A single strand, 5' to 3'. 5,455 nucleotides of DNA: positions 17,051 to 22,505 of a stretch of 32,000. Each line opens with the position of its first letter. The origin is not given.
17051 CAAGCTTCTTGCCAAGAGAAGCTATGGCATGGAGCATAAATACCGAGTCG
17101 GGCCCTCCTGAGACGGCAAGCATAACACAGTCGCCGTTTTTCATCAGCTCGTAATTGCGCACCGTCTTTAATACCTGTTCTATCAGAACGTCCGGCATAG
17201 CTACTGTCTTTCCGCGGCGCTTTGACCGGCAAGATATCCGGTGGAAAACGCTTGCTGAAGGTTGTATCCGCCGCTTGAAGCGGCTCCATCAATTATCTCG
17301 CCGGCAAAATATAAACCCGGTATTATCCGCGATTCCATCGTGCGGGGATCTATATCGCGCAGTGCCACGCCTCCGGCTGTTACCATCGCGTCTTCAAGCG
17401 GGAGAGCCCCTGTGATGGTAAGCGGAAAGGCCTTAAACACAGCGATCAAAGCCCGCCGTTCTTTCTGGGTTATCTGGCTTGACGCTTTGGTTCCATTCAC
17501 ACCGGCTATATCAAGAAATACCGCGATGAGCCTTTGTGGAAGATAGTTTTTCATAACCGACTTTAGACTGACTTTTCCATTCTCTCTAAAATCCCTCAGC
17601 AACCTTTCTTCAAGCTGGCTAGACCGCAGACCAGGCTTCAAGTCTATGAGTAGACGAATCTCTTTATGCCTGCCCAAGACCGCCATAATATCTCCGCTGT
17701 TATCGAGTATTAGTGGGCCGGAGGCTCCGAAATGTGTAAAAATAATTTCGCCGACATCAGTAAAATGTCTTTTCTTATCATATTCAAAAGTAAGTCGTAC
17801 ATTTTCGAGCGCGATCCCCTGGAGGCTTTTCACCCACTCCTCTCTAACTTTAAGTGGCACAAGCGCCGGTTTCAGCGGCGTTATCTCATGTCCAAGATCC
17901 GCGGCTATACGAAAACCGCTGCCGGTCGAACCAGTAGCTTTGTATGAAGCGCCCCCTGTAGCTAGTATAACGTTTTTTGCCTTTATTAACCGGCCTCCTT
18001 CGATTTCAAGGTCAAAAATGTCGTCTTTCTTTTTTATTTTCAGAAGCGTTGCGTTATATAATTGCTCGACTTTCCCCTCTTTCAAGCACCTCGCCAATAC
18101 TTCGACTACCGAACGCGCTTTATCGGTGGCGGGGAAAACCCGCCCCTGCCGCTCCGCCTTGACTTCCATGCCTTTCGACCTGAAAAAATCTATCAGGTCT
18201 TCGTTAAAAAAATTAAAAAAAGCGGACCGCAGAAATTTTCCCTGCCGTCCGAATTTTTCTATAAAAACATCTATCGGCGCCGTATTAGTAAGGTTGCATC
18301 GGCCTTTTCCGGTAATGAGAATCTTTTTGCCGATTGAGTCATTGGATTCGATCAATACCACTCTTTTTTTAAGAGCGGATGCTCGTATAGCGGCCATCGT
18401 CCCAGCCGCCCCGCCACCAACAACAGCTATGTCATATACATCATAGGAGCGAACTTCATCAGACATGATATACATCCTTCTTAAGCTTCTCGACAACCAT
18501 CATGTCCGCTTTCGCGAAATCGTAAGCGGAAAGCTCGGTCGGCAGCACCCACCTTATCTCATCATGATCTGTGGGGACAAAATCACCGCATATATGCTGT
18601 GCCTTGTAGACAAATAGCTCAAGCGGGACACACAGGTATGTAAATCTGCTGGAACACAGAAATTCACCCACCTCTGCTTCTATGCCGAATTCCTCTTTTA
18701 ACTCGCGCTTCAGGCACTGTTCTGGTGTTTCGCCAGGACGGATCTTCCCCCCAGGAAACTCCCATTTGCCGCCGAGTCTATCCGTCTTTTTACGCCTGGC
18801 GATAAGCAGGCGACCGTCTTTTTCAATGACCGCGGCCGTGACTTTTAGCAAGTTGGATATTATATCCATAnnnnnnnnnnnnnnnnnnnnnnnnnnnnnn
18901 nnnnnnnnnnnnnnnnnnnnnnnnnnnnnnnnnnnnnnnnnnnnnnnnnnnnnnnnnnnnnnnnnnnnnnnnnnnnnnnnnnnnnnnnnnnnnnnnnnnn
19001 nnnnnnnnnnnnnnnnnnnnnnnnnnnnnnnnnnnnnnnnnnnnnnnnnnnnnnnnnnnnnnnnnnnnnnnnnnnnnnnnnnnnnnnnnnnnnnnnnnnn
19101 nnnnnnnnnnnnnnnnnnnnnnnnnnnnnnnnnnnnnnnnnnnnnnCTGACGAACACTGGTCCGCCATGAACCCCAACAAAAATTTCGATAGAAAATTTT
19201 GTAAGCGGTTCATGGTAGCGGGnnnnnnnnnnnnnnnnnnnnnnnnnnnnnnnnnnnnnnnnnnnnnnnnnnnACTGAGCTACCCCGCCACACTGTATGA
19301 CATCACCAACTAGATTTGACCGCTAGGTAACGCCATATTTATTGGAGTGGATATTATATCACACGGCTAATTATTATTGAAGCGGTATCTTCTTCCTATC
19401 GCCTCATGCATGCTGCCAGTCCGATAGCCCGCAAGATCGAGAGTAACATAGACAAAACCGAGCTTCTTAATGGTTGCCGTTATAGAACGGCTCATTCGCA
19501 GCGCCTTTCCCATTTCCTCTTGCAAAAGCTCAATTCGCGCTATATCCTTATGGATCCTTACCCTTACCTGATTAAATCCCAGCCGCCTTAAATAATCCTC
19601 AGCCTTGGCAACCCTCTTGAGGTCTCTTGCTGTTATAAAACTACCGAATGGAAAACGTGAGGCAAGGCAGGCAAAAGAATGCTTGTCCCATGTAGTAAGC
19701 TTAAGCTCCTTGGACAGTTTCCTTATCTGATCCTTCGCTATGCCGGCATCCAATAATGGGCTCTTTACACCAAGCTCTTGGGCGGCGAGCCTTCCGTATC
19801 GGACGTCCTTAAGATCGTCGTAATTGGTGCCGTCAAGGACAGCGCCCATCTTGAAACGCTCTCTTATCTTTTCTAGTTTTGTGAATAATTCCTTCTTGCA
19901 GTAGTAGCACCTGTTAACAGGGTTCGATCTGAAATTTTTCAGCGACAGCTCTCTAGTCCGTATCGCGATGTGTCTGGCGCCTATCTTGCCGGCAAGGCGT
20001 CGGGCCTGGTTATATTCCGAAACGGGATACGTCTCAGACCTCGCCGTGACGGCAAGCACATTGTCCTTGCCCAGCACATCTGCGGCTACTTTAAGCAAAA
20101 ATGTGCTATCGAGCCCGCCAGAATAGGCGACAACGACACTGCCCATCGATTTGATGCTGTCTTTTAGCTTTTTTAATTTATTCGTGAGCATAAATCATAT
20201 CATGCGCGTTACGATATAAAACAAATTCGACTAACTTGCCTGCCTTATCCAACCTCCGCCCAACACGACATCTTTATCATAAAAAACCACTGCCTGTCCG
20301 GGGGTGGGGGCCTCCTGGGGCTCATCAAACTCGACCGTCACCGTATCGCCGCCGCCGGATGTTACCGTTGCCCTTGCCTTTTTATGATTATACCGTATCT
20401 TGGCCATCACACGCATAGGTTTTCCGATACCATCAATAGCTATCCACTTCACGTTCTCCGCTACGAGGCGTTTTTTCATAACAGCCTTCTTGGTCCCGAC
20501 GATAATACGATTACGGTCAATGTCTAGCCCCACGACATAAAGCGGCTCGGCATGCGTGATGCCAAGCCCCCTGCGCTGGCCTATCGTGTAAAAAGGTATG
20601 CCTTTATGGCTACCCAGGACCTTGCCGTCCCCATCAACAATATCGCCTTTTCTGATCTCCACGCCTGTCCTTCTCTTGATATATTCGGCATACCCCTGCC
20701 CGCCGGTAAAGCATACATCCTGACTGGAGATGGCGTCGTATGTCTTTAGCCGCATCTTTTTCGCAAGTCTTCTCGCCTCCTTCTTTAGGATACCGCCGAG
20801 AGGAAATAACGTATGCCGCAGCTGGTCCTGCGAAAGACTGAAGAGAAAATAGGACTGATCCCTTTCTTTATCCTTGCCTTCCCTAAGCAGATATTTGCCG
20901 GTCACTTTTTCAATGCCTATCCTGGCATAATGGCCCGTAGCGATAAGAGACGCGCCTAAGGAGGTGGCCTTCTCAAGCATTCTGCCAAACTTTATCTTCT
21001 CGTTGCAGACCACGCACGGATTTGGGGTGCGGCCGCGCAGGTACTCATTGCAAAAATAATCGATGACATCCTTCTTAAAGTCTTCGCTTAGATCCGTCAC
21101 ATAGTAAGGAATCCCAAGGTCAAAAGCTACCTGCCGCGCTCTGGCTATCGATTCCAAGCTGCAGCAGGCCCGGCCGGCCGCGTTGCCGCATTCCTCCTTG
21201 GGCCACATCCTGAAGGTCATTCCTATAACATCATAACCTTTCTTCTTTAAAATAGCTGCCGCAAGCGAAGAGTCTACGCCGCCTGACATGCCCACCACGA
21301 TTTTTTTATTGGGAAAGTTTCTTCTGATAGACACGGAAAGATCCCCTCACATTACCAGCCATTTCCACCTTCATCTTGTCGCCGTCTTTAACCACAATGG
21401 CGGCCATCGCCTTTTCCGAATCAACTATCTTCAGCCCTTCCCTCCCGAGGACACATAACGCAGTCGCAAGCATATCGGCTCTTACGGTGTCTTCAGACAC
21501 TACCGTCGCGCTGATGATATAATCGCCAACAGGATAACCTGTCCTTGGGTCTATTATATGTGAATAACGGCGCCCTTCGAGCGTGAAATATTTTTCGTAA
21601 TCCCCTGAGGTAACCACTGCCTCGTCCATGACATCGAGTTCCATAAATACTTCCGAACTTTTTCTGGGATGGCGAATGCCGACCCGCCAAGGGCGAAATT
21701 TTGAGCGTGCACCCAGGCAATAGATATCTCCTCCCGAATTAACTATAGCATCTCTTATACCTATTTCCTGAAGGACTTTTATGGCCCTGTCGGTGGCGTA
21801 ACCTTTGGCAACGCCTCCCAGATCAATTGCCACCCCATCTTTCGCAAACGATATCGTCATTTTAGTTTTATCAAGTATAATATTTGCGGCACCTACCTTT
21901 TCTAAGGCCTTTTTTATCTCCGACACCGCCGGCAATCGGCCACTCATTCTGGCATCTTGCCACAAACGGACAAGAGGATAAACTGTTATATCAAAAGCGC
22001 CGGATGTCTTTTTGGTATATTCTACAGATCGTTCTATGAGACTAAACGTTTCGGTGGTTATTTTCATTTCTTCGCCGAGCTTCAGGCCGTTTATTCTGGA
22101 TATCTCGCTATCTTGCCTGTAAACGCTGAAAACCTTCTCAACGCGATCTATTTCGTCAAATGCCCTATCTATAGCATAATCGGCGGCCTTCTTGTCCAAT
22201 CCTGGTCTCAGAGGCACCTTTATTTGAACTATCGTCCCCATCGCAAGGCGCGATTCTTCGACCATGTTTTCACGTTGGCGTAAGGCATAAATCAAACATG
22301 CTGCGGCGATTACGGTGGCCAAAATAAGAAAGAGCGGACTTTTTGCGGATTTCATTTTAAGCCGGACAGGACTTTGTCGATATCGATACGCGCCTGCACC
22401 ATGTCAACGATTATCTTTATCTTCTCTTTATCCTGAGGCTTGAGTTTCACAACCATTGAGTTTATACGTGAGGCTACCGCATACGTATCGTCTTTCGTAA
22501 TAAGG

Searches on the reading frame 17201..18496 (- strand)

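Call 68: search_protein_families(library=pfam, proteins=[window:17201-18496:-], max_evalue=0.0001)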
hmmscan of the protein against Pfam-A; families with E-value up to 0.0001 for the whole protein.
window:17201-18496:- (431 aa): 12 families
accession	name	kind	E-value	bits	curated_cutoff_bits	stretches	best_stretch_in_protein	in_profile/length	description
PF03486.20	HI0933_like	-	1.7e-82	277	50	1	22-425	2-243/244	HI0933-like protein Rossmann domain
PF22780.1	HI0933_like_1st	-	1.5e-35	122.9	27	1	209-372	1-165/165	HI0933-like protein barrel and H2TH domain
PF12831.13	FAD_oxidored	-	4.3e-11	43.2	27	1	22-184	1-148/416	FAD dependent oxidoreductase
PF07992.20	Pyr_redox_2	-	8e-10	39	26.1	1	21-187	1-114/291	Pyridine nucleotide-disulphide oxidoreductase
PF01134.28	GIDA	-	2.6e-07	30.5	22.1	0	22-182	1-150/391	Glucose inhibited division protein A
PF01266.30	DAO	-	2.8e-07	30.9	27.9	0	22-56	1-35/353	FAD dependent oxidoreductase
PF00890.30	FAD_binding_2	-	1.9e-06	27.8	20.4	0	22-56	1-35/414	FAD binding domain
PF13454.12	NAD_binding_9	-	2.8e-06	27.8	21.8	1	24-181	1-153/155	FAD-NAD(P)-binding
PF13738.12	Pyr_redox_3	-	9.7e-06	25.5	30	0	133-182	217-267/305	Pyridine nucleotide-disulphide oxidoreductase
PF00070.33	Pyr_redox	-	3.1e-05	24.8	22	0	23-56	2-35/82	Pyridine nucleotide-disulphide oxidoreductase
PF05834.18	Lycopene_cycl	-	8.7e-05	22.2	23.4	0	22-55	1-36/380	Lycopene cyclase protein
PF13450.12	NAD_binding_8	-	9.4e-05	23.1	21.9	0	25-56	1-32/68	NAD(P)-binding Rossmann-like domain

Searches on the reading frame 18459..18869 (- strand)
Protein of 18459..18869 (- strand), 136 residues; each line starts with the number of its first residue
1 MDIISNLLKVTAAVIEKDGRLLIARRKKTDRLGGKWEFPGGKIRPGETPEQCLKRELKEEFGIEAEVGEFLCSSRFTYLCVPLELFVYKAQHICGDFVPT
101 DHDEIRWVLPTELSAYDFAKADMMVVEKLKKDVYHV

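Call 68: search_protein_families(library=pfam, proteins=[window:18459-18869:-], max_evalue=0.0001)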
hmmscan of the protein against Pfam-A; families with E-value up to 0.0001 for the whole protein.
window:18459-18869:- (136 aa): 2 families
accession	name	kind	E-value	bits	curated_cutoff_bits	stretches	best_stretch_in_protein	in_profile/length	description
PF14815.12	NUDIX_4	-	2.2e-20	73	35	1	12-127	2-112/113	NUDIX domain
PF00293.34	NUDIX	-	2.3e-20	73.4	21.1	1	10-120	6-125/134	NUDIX domain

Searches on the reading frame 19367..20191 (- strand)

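Call 67: search_protein_families(library=pfam, proteins=[window:19367-20191:-], max_evalue=0.0001)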
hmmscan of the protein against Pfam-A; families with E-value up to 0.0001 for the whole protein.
window:19367-20191:- (274 aa): 1 family
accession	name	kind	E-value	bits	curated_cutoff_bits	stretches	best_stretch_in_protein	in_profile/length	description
PF02540.23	NAD_synthase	-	2.7e-07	30.4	21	1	8-79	8-81/242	NAD synthase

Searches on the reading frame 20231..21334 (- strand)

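Call 67: search_protein_families(library=pfam, proteins=[window:20231-21334:-], max_evalue=0.0001)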
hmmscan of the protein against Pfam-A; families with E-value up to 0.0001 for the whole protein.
window:20231-21334:- (367 aa): 3 families
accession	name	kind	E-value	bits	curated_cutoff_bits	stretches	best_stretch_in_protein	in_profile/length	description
PF03054.22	tRNA_Me_trans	-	1.5e-70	237.4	20.6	1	10-210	1-200/202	tRNA methyl transferase HUP domain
PF20259.3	tRNA_Me_trans_M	-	4.2e-20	71.5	27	1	218-280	3-65/66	tRNA methyl transferase PRC-barrel domain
PF20258.4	tRNA_Me_trans_C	-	1.7e-19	70.4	20.6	1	288-363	2-77/77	Aminomethyltransferase beta-barrel domain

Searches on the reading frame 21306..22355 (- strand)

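Call 67: search_protein_families(library=pfam, proteins=[window:21306-22355:-], max_evalue=0.0001)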
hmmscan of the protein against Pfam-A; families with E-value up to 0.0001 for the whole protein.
window:21306-22355:- (349 aa): 1 family
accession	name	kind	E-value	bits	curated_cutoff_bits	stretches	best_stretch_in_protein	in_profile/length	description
PF02424.20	ApbE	-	9.1e-88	294.7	25.6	1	39-320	1-265/266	ApbE family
